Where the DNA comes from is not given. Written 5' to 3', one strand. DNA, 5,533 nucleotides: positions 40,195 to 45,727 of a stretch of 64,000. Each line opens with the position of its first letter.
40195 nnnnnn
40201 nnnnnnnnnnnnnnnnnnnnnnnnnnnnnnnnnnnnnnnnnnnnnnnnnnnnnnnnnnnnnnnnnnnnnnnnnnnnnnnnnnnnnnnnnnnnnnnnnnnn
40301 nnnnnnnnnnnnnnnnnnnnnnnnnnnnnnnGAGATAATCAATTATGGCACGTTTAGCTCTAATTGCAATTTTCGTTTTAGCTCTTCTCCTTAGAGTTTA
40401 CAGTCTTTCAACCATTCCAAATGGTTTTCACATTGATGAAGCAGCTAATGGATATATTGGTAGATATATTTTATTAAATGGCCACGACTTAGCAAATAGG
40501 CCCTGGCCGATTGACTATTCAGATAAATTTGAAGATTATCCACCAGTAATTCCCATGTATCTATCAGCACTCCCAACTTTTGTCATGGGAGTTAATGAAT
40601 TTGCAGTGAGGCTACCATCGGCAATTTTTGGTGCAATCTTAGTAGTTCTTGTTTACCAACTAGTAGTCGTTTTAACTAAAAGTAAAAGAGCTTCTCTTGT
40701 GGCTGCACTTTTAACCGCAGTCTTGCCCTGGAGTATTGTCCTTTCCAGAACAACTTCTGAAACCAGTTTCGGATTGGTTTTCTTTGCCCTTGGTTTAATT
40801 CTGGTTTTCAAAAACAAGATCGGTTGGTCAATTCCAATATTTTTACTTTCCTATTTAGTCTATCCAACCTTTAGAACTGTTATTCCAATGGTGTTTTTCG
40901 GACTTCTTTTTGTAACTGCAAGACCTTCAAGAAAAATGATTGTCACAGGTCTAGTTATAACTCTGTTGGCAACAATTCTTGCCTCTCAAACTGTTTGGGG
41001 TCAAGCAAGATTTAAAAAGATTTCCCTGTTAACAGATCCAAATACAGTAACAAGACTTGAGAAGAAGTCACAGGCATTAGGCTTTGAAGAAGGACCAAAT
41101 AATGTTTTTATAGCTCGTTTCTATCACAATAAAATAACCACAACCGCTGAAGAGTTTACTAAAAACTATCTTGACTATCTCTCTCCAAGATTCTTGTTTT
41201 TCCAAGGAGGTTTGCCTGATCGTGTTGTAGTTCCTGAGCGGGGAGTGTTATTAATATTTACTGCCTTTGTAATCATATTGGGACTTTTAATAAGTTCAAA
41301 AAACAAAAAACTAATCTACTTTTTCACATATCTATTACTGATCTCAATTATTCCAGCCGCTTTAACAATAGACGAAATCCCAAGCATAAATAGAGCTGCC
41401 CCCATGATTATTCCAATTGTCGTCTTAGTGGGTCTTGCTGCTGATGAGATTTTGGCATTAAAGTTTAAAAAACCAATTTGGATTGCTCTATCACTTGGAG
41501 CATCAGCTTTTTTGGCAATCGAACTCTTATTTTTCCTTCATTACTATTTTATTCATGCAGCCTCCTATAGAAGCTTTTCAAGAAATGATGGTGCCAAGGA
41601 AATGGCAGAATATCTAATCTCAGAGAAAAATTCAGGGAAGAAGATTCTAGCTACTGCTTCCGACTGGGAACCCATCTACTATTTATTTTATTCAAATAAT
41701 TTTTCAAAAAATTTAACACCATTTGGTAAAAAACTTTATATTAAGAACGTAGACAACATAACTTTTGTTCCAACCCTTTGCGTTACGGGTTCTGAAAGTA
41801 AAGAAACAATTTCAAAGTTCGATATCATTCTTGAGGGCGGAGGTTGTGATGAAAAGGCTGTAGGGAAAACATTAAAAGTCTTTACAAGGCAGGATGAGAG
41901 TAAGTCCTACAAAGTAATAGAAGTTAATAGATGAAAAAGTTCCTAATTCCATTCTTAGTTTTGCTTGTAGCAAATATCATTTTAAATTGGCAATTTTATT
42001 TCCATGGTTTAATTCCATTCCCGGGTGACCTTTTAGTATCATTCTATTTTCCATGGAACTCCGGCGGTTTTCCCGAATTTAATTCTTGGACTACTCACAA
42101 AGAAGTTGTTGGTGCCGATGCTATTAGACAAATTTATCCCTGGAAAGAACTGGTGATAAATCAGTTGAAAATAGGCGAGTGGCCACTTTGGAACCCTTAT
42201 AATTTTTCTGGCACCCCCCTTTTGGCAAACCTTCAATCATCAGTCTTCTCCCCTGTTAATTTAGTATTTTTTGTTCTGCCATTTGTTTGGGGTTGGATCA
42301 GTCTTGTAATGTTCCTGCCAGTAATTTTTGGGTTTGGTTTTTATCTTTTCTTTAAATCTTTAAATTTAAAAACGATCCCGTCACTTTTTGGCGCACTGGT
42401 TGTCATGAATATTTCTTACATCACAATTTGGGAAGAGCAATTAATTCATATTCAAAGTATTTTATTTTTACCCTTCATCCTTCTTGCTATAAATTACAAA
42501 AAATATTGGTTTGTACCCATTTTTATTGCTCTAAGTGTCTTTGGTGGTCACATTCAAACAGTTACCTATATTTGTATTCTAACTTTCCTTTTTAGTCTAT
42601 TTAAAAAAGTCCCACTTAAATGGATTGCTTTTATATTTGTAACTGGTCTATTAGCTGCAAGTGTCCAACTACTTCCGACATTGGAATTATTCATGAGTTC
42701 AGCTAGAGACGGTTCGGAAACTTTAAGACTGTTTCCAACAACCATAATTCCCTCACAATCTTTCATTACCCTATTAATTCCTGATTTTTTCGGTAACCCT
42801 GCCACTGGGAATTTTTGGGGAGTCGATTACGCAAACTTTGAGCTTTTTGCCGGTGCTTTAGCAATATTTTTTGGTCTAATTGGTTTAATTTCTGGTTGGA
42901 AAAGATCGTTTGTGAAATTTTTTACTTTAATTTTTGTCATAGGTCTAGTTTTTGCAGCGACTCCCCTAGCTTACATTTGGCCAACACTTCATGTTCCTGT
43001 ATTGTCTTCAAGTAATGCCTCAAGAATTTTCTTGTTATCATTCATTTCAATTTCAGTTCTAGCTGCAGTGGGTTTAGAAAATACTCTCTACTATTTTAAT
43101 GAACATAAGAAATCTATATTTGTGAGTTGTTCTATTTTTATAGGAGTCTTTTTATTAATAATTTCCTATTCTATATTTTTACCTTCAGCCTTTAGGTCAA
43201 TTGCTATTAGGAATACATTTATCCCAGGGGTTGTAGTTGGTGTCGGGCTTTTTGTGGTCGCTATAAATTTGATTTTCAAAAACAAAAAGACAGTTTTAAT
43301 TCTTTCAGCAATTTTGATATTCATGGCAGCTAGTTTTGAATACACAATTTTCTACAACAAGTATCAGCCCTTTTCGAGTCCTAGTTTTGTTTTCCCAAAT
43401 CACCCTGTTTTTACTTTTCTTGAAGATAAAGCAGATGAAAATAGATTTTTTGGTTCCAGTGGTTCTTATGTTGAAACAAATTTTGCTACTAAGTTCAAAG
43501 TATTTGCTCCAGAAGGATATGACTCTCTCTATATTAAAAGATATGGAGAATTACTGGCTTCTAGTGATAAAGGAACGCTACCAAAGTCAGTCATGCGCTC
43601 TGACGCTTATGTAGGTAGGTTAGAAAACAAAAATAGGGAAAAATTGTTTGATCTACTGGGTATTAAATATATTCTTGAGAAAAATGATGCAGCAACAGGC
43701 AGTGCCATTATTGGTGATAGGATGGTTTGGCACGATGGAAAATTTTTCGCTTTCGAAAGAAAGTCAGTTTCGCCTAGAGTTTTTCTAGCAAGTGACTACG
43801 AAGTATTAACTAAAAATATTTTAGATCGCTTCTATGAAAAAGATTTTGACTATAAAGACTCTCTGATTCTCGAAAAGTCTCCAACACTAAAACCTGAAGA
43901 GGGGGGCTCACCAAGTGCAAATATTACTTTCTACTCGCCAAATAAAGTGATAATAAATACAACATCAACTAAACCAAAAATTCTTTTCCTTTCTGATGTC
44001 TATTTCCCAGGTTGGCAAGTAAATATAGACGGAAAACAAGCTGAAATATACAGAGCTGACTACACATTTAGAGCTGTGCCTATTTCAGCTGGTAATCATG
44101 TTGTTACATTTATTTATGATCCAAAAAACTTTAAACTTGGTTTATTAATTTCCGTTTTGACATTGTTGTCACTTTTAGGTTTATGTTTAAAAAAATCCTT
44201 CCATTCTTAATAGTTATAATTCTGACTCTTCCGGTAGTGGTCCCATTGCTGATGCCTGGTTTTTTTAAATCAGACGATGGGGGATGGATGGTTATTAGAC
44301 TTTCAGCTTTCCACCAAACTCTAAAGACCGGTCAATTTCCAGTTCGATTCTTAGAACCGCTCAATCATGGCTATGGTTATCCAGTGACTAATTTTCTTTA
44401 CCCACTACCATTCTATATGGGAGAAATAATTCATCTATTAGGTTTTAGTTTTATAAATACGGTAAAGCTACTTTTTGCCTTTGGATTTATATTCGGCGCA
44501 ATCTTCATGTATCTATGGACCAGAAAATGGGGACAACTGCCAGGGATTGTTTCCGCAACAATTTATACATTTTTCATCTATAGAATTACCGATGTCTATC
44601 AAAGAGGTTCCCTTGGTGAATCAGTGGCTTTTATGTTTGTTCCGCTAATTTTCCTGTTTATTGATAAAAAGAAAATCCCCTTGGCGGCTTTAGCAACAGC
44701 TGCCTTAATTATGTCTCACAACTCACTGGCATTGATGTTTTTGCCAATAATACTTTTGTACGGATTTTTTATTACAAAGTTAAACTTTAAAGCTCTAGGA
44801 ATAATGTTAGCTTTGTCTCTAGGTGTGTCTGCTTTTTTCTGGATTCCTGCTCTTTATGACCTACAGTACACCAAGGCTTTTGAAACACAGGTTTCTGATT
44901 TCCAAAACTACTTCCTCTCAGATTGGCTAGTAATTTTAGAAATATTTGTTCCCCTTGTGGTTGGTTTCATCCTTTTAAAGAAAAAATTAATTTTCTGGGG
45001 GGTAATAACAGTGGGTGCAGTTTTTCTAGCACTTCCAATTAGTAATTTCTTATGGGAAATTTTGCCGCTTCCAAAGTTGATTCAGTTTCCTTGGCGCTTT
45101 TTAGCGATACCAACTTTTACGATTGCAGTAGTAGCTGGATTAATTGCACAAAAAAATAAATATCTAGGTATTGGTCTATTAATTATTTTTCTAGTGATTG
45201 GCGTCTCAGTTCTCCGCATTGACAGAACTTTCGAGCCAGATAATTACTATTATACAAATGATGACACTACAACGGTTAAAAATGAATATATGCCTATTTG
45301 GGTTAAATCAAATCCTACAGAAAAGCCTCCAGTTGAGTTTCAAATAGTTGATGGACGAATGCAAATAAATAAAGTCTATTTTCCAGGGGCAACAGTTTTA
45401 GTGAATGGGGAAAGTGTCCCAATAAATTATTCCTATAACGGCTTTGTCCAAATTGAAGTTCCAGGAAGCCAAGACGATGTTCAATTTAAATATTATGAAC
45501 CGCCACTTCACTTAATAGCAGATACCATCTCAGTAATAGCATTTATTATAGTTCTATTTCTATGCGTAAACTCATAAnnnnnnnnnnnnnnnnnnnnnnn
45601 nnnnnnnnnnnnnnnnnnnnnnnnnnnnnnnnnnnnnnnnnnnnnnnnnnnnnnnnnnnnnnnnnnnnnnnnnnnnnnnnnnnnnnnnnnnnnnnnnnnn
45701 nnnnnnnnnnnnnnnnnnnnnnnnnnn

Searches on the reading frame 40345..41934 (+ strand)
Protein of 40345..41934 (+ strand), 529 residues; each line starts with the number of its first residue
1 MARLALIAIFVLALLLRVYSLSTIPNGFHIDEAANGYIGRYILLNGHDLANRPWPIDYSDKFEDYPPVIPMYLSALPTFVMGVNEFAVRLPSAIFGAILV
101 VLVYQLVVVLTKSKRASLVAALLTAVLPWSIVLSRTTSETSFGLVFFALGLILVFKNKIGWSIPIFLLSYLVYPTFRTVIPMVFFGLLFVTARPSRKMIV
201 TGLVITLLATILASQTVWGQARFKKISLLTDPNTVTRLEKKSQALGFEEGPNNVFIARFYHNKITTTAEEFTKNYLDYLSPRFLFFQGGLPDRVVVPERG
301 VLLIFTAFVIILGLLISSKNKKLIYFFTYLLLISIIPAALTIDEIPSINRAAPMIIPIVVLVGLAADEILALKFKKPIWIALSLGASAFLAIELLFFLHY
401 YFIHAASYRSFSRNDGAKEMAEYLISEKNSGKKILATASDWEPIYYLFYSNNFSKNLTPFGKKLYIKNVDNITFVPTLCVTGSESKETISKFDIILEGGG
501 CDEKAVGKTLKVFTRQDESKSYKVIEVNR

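Call 8: search_protein_families(library=pfam, proteins=[window:40345-41934:+], max_evalue=0.01)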
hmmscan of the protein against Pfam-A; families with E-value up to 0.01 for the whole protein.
window:40345-41934:+ (529 aa): 2 families
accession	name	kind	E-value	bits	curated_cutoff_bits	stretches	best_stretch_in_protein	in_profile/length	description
PF02366.24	PMT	-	1.1e-09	38.6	22.7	1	8-156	2-153/245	Dolichyl-phosphate-mannose-protein mannosyltransferase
PF13231.12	PMT_2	-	2.3e-07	31.6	26.1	1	66-213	3-155/160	Dolichyl-phosphate-mannose-protein mannosyltransferase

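Call 18: search_protein_families(library=ncbifam, proteins=[window:40345-41934:+], max_evalue=0.1)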
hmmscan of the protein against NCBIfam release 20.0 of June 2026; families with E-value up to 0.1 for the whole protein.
window:40345-41934:+ (529 aa): 1 family
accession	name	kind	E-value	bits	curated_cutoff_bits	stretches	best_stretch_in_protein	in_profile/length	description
NF009784.2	PRK13279.1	equivalog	2.5e-05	23.1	567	1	28-123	28-118/539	lipid IV(A) 4-amino-4-deoxy-L-arabinosyltransferase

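Call 21: search_solved_structures(query=window:40345-41934:+, max_evalue=1)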
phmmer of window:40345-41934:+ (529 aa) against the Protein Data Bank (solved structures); distinct sequences matched with E-value up to 1: 0.

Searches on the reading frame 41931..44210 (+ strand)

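Call 8: search_protein_families(library=pfam, proteins=[window:41931-44210:+], max_evalue=0.01)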
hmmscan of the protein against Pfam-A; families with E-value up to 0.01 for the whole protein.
window:41931-44210:+ (759 aa): 1 family
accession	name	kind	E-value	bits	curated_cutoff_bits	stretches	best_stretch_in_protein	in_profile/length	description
PF09586.16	YfhO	-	3.1e-14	52.7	28.5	1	665-741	758-835/835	Bacterial membrane protein YfhO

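Call 82: search_protein_families(library=ncbifam, proteins=[window:41931-44210:+], max_evalue=0.01)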
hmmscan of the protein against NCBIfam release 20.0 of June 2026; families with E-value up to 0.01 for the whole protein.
window:41931-44210:+ (759 aa): 2 families
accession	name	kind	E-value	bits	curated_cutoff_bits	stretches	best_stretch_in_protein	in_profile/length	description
NF047589.1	GlcsyltransPgfM1Strep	equivalog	2.4e-09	35.8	1400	1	683-752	882-951/955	glycosyltransferase PgfM1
NF047590.1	GlcsyltransPgfM2Strep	equivalog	9.6e-08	30.7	1500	1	683-751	808-876/884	glycosyltransferase PgfM2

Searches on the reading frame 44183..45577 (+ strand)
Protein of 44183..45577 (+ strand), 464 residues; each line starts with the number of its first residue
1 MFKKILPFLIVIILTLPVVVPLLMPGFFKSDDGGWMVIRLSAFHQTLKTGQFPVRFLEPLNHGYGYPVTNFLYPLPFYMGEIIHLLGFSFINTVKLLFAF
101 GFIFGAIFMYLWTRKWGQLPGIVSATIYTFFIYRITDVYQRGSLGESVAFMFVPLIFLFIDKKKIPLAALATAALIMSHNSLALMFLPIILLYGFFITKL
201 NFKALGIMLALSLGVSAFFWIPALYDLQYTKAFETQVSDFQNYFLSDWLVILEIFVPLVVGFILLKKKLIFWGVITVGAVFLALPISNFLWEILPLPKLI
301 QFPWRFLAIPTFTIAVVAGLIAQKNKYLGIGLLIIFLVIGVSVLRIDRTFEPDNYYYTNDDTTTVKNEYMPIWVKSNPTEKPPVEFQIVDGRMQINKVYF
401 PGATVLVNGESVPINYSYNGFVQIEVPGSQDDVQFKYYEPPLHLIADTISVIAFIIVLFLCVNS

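Call 8: search_protein_families(library=pfam, proteins=[window:44183-45577:+], max_evalue=0.01)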
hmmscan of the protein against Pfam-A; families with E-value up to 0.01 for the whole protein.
window:44183-45577:+ (464 aa): 0 families

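Call 18: search_protein_families(library=ncbifam, proteins=[window:44183-45577:+], max_evalue=0.1)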
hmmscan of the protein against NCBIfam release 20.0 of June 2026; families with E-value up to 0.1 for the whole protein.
window:44183-45577:+ (464 aa): 0 families

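Call 53: search_protein_families(library=pfam, proteins=[window:44183-45577:+], max_evalue=1)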
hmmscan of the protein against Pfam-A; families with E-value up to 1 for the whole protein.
window:44183-45577:+ (464 aa): 2 families
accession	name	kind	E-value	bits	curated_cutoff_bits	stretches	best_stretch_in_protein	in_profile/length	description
PF09586.16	YfhO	-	0.016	14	28.5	1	399-443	785-829/835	Bacterial membrane protein YfhO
PF13567.11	DUF4131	-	0.31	11.2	31.6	1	302-365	3-69/165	Domain of unknown function (DUF4131)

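Call 82: search_protein_families(library=ncbifam, proteins=[window:44183-45577:+], max_evalue=0.01)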
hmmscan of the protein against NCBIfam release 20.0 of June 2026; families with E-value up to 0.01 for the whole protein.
window:44183-45577:+ (464 aa): 0 families
